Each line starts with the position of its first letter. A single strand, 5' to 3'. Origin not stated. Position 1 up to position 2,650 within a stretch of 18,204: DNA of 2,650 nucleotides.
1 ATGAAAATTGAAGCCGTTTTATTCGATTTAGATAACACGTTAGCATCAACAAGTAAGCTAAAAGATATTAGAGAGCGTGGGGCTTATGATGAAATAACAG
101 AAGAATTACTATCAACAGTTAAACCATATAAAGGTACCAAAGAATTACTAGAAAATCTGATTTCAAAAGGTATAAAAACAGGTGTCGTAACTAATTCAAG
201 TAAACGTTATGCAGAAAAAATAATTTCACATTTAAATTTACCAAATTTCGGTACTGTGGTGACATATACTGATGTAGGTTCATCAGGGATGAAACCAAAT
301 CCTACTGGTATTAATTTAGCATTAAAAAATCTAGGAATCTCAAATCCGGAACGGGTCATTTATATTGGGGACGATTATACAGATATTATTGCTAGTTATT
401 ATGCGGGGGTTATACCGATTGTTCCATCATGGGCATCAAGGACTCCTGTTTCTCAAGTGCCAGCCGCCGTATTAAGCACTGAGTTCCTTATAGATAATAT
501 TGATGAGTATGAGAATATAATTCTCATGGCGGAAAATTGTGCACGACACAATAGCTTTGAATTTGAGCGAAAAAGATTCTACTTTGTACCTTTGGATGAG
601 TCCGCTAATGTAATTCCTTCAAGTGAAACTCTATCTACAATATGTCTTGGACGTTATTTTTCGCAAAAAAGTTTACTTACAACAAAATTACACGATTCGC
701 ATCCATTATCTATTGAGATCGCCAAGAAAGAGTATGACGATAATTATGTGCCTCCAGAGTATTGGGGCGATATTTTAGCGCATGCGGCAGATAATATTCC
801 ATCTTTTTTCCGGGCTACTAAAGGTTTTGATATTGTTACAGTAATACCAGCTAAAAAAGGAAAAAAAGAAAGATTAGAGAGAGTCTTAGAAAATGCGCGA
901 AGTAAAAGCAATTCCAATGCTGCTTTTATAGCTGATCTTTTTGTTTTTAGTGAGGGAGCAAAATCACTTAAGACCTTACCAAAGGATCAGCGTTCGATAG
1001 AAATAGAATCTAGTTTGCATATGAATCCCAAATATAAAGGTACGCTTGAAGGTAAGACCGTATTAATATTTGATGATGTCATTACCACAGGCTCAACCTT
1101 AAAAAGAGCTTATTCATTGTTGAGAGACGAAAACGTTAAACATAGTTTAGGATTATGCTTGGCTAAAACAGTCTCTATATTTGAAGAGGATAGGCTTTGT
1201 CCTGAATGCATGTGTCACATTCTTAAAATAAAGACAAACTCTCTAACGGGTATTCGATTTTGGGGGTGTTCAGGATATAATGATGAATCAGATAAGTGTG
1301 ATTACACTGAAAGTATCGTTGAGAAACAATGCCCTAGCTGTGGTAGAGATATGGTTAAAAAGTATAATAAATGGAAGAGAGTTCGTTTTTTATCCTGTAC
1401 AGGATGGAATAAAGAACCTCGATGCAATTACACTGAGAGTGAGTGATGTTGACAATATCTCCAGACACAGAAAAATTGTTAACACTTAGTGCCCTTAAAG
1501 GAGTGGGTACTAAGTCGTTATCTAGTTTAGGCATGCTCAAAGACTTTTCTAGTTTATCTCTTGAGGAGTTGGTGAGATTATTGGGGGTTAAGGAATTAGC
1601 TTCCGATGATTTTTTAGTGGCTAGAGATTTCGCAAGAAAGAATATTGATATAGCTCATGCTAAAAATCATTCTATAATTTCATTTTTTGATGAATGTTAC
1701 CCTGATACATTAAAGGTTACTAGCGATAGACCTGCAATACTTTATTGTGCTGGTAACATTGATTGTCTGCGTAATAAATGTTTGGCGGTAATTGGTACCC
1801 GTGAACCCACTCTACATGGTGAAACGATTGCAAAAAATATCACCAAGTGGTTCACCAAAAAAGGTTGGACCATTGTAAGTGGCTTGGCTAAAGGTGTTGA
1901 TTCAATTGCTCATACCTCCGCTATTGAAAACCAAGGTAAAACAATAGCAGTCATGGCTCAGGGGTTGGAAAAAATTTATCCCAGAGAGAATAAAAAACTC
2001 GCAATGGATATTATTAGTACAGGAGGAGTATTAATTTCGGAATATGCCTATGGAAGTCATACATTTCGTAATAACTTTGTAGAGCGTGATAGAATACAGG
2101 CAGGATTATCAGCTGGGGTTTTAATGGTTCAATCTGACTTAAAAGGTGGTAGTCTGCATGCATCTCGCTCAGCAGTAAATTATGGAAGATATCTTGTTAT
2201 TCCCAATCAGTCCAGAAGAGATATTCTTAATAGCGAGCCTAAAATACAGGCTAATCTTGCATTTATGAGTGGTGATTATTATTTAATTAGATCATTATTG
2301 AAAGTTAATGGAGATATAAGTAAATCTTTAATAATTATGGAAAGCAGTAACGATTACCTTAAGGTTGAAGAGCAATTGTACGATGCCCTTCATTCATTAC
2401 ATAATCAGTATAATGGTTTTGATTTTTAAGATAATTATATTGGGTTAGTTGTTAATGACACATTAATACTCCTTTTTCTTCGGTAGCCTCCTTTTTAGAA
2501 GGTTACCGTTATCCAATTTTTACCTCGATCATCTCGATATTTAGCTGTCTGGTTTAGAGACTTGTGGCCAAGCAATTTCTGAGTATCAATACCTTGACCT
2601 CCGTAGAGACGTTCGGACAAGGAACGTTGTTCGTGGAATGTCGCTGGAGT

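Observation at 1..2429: AT-rich two-gene operon beyond the integrase: HAD / PRTase / tandem zinc-ribbon protein coupled to a DprA-like protein (ShosTA-like, possibly with extra domains)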

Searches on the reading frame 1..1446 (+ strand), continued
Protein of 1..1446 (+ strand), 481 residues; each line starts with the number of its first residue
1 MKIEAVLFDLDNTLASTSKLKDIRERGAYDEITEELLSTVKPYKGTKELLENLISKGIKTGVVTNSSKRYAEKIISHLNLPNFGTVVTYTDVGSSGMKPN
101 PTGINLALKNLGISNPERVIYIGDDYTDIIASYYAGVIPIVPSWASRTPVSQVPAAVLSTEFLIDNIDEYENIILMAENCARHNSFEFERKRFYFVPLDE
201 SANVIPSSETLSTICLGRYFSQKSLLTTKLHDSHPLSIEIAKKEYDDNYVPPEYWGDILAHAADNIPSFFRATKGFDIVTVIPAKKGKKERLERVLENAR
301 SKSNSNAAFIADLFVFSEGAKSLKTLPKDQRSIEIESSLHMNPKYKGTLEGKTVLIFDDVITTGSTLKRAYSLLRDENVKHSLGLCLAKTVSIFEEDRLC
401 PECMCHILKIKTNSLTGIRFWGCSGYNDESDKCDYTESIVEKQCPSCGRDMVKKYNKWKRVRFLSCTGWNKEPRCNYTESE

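Call 72: get_annotated_region(hit=H3, flank=4000)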
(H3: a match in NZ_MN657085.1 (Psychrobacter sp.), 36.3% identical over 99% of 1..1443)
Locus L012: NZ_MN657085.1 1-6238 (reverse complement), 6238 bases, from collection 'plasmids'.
description: Psychrobacter sp. strain ANT_H3 plasmid pA3H5, complete sequence
organism: Psychrobacter sp. (NCBI taxid 56811)
taxonomy: Bacteria; Pseudomonadota; Gammaproteobacteria; Moraxellales; Moraxellaceae; Psychrobacter; Psychrobacter sp.
host: -; source: -; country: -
typing (MOB-suite, as given by PLSDB): non-mobilizable
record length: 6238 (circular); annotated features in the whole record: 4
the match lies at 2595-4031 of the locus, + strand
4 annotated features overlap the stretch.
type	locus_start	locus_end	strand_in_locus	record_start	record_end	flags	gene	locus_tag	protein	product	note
CDS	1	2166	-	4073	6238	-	-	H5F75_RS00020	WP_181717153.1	MobA/MobL family protein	-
CDS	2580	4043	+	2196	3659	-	-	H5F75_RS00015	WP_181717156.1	HAD-IA family hydrolase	GO:0008152 - metabolic process [Evidence IEA]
CDS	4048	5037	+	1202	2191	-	-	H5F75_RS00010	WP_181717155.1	DNA-processing protein DprA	GO:0009294 - DNA-mediated transformation [Evidence IEA]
CDS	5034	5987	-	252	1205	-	-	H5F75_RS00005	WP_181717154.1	RepB family plasmid replication initiator protein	GO:0006270 - DNA replication initiation [Evidence IEA]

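Call 73: get_annotated_region(hit=H2, flank=5000)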
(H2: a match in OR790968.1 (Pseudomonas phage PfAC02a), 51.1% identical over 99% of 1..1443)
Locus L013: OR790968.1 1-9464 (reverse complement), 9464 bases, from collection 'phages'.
description: Pseudomonas phage PfAC02a, complete genome.
organism: Pseudomonas phage PfAC02a (NCBI taxid 3097444)
taxonomy: Viruses; Monodnaviria; Loebvirae; Hofneiviricota; Faserviricetes; Tubulavirales; Inoviridae
host: Pseudomonas aeruginosa 02-5135; source: -; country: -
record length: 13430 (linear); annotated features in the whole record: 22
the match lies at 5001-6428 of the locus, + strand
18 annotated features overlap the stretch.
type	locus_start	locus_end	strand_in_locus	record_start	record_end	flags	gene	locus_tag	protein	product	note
CDS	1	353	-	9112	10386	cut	-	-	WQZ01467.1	zona occludens toxin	ORF18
CDS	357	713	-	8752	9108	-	-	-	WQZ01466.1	accessory cholera enterotoxin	ORF17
CDS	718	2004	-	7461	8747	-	-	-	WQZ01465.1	putative coat protein A precursor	ORF16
CDS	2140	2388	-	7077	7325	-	-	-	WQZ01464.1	coat protein B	ORF15; coat protein B of bacteriophage Pf1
CDS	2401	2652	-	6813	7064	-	-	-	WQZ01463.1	hypothetical protein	ORF14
CDS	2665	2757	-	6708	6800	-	-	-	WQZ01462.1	superinfection exclusion protein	ORF13; PfsE (Phage superinfection exclusion protein PA0721)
CDS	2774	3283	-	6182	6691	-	-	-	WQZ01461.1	helix destabilizing protein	ORF12; Helix destabilizing protein of bacteriophage Pf1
CDS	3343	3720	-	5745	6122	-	-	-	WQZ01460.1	hypothetical protein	ORF11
CDS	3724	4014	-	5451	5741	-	-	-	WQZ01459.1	DUF5447 family protein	ORF10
CDS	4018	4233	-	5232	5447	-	-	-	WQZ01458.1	hypothetical protein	ORF9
CDS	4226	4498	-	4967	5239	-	-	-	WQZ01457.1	excisionase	ORF8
CDS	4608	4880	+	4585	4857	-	-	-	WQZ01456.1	repressor protein C/putative transcriptional regulator with an HTH domain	ORF7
CDS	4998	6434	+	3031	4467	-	-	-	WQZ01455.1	HAD family hydrolase/phosphoribosyltransferase domain protein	ORF6; HAD family hydrolase/phosphorybosil transferase domain (ShosT)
CDS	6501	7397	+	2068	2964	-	-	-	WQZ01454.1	DNA processing protein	ORF5; DNA processing protein DprA (ShosA)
CDS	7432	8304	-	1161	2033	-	-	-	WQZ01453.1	KwaB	ORF4; KwaB (Kiwa)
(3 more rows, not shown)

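Call 84: search_protein_families(library=ncbifam, proteins=[window:1-1443:+], max_evalue=0.001)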
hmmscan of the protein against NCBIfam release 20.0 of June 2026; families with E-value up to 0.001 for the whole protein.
window:1-1443:+ (481 aa): 39 families (the best 25 are shown)
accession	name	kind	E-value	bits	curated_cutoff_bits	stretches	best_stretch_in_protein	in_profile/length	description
NF009804.0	PRK13288.1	equivalog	2.9e-18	66.1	218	1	38-173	79-209/215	pyrophosphatase PpaX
TIGR02253.1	CTE7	subfamily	8e-16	58.5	169.75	1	39-140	92-192/221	TIGR02253 family HAD-type hydrolase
NF009696.0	PRK13222.1-3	equivalog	4.2e-15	56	359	1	38-136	84-180/223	N-acetylmuramic acid 6-phosphate phosphatase MupP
NF009695.0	PRK13222.1-2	equivalog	5.9e-13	48.8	225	1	34-140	87-191/226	phosphoglycolate phosphatase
TIGR01449.2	PGP_bact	equivalog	1.2e-12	47.8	180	1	29-151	76-195/213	phosphoglycolate phosphatase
TIGR01454.1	AHBA_synth_RP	hypoth_equivalog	6.1e-11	42.3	246.65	1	35-148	69-180/205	AHBA synthesis associated protein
TIGR01662.1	HAD-SF-IIIA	subfamily_domain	7.8e-11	42.2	44.6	1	5-137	2-133/141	HAD-IIIA family hydrolase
NF009697.0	PRK13222.1-4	equivalog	9.2e-10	38.2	327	1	28-138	80-189/232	phosphoglycolate phosphatase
NF009700.0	PRK13226.1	equivalog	1.2e-09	38.2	342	1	38-148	92-200/229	phosphoglycolate phosphatase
TIGR03351.1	PhnX-like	hypoth_equivalog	6.6e-09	36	218.9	1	29-138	77-185/220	phosphonatase-like hydrolase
TIGR02252.1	DREG-2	subfamily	2.8e-08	33.8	155.2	1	41-129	105-191/203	HAD hydrolase, REG-2-like, family IA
TIGR01422.2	phosphonatase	equivalog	3.9e-08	32.9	220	1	34-140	91-197/251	phosphonoacetaldehyde hydrolase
NF053830.1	RUBPPhHalo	equivalog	1.1e-07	31.7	330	1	37-128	99-188/234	ribulose-1,5-bisphosphate 5-phosphatase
TIGR02254.1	YjjG_YfnB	equivalog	2e-07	30.7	159.9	1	43-137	99-191/223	YjjG family noncanonical pyrimidine nucleotidase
TIGR01549.1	HAD-SF-IA-v1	subfamily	2.5e-07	31.2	23.3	1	45-132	66-145/149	HAD-IA family hydrolase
TIGR00201.1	comF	subfamily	2.4e-06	27.6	233.55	1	321-389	125-190/190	ComF family protein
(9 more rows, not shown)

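Call 85: search_protein_families(library=phrogs, proteins=[window:1-1443:+], max_evalue=0.001)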
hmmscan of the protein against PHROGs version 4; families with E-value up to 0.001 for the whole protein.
window:1-1443:+ (481 aa): 6 families
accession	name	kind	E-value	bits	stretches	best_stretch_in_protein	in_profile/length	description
phrog_16932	-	unknown function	2.4e-168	561.9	1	3-479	2-478/480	-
phrog_8468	-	other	7.5e-15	56.3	1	24-141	76-191/221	HAD-superfamily hydrolase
phrog_33220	-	unknown function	8.3e-11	40.9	1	3-150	2-144/1558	-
phrog_27844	-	unknown function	3.6e-06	27.3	1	337-390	285-338/392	-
phrog_8417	-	unknown function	0.00062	20.1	0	341-393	166-219/225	-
phrog_7188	-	unknown function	0.00071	20.6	0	344-391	104-151/155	-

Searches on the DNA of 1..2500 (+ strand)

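Call 5: search_dna_similar(query=window:1-2500:+, collection=ecoli_genomes, mode=near, max_rows=20)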
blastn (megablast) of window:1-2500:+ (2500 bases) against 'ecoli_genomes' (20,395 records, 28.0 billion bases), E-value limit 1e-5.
Records with a match: 1; places in all: 1; records where one place covers at least 80% of the query: 1.
Genomes with a match: 1 of 5426; with a place that covers at least 80% of the query: 1. Places per genome that has any: lowest 1, median 1, highest 1. On chromosomes: 1 places; on plasmids: 0.
Best place of each record, by identity: >=99% 1.
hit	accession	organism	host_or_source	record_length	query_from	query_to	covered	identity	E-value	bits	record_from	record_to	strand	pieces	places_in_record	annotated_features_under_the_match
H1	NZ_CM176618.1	Escherichia coli strain 2c3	Gallus gallus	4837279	1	2500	100%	99.8%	0e+0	4595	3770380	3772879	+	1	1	HAD-IA family hydrolase | DNA-processing protein DprA | intE: site-specific integrase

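Call 15: get_annotated_region(hit=H1, flank=12000)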
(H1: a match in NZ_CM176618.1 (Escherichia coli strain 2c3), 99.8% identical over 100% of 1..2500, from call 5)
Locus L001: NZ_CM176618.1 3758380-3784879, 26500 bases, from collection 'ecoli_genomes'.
description: Escherichia coli strain 2c3 chromosome, whole genome shotgun sequence
organism: Escherichia coli strain 2c3 (NCBI taxid 562)
replicon: chromosome; assembly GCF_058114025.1
host: Gallus gallus; source: -; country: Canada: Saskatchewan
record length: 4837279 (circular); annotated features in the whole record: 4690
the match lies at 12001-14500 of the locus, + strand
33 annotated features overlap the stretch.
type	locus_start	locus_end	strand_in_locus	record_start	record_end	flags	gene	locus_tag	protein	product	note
CDS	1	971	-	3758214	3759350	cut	potA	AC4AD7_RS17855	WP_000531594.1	spermidine/putrescine ABC transporter ATP-binding protein PotA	-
CDS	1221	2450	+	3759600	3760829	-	pepT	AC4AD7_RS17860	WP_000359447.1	peptidase T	-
CDS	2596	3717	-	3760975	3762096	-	roxA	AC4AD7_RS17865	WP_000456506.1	[50S ribosomal protein L16]-arginine 3-hydroxylase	-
CDS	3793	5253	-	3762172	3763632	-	phoQ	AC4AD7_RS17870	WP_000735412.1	two-component system sensor histidine kinase PhoQ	-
CDS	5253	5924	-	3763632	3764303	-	phoP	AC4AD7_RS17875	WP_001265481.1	two-component system response regulator PhoP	-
CDS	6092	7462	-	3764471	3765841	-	purB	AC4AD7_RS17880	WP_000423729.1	adenylosuccinate lyase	-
CDS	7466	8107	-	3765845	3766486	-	hflD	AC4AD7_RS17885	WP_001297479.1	high frequency lysogenization protein HflD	-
CDS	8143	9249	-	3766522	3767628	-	mnmA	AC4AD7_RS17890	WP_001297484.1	tRNA 2-thiouridine(34) synthase MnmA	-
CDS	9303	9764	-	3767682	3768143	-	nudJ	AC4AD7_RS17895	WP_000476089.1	phosphatase NudJ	-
CDS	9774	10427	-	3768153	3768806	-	rluE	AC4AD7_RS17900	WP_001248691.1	23S rRNA pseudouridine(2457) synthase RluE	-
CDS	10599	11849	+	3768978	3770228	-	icd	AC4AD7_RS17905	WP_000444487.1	NADP-dependent isocitrate dehydrogenase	-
CDS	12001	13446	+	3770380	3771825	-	-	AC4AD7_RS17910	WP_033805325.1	HAD-IA family hydrolase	-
CDS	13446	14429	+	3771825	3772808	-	-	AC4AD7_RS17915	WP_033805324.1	DNA-processing protein DprA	-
CDS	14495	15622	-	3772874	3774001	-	intE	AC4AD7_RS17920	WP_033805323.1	site-specific integrase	-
CDS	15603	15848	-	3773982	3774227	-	xisE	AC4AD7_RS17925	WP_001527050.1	excisionase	-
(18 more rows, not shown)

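Call 69: search_dna_similar(query=window:1-2450:+, collection=phages, mode=distant, max_rows=10)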
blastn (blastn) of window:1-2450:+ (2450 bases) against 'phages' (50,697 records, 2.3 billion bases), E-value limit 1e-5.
No match.

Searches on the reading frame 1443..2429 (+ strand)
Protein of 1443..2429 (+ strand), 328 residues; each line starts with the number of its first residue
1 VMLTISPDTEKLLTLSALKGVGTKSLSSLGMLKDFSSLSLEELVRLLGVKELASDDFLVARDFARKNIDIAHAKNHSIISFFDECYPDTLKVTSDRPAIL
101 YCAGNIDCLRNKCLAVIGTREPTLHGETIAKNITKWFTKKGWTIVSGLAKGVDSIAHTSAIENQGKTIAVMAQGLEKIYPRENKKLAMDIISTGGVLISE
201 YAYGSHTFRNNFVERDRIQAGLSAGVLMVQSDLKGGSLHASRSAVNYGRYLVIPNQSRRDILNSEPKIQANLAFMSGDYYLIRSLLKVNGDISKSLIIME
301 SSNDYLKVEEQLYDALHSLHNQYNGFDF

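Call 3: search_protein_families(library=pfam, proteins=[window:1443-2429:+], max_evalue=0.01)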
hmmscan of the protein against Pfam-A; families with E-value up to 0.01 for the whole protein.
window:1443-2429:+ (328 aa): 2 families
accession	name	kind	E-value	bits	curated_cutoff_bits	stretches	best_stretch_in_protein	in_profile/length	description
PF02481.21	DNA_processg_A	-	5e-60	202.7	29.6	1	73-258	4-192/212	DNA recombination-mediator protein A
PF18306.6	LDcluster4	-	0.00017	21.6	26.3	1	114-173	4-64/151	SLOG cluster4 family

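Call 4: search_protein_families(library=padloc, proteins=[window:1443-2429:+], max_evalue=0.01)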
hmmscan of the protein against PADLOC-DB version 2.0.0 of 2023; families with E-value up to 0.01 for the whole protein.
window:1443-2429:+ (328 aa): 3 families
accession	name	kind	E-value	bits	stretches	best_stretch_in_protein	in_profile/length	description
PDLC03961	ShosA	-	5e-80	267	1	1-271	4-277/303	-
PDLC03927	PsyrA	-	4.1e-33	113.1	1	73-245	91-263/398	-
PDLC02997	ShosA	-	7.4e-33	112.1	1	54-254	69-273/327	-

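Call 12: search_solved_structures(query=window:1443-2429:+, show_alignments=1, max_evalue=0.001)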
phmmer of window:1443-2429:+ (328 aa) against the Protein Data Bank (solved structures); distinct sequences matched with E-value up to 0.001: 7.
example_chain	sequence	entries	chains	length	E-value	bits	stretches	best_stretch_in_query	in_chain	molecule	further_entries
3uqz_A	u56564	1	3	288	3e-32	115.4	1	77-254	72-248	DNA processing protein DprA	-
9vzo_A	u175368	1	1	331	1.8e-30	109.6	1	71-254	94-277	DprA-like antitoxin protein ShosA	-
8zva_A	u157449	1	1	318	2.2e-30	109.3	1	71-254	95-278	DNA processing protein DprA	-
3maj_A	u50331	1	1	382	4.3e-24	88.6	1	19-252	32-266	DNA processing chain A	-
5mll_A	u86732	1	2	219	1.8e-22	83.2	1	84-256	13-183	DNA processing chain A (DprA)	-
4ljr_A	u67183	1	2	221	2.3e-22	82.9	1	84-256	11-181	DNA processing chain A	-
4ljk_A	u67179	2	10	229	2.5e-22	82.8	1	84-256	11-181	DNA processing chain A (DprA)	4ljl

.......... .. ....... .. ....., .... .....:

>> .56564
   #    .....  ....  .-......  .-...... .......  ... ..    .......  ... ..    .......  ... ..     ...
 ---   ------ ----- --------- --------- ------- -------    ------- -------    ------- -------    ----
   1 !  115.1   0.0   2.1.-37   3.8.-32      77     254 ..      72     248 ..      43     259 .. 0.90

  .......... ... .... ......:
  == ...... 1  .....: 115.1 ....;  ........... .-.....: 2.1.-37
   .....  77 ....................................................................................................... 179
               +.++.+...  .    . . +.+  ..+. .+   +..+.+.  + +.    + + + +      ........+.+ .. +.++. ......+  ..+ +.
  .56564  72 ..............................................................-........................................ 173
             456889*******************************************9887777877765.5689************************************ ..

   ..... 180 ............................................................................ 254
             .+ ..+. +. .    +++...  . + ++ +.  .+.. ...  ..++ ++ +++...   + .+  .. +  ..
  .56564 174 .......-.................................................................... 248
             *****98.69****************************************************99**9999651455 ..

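Call 84: search_protein_families(library=ncbifam, proteins=[window:1446-2426:+], max_evalue=0.001)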
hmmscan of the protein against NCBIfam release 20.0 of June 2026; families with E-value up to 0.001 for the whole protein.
window:1446-2426:+ (327 aa): 2 families
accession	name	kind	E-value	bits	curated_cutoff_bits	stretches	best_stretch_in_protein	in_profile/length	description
TIGR00732.1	dprA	equivalog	7e-56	188.9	191.15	1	70-251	4-185/220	DNA-processing protein DprA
NF008007.0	PRK10736.1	equivalog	4.1e-50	171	495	1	42-249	38-246/374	DNA-protecting protein DprA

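Call 85: search_protein_families(library=phrogs, proteins=[window:1446-2426:+], max_evalue=0.001)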
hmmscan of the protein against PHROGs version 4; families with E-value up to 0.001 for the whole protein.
window:1446-2426:+ (327 aa): 5 families
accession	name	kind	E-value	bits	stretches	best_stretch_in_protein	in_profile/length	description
phrog_4299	-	unknown function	1.5e-97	327.6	1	4-311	4-317/322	-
phrog_30500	-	unknown function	2.3e-32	113.4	1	74-254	80-261/388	-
phrog_9185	-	unknown function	3.1e-29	102.9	1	98-244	71-216/257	-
phrog_38708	-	unknown function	4.2e-27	95.7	1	74-256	165-346/410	-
phrog_768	-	DNA, RNA and nucleotide metabolism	2e-07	31.8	1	110-178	3-64/191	DprA-like DNA recombination-mediator protein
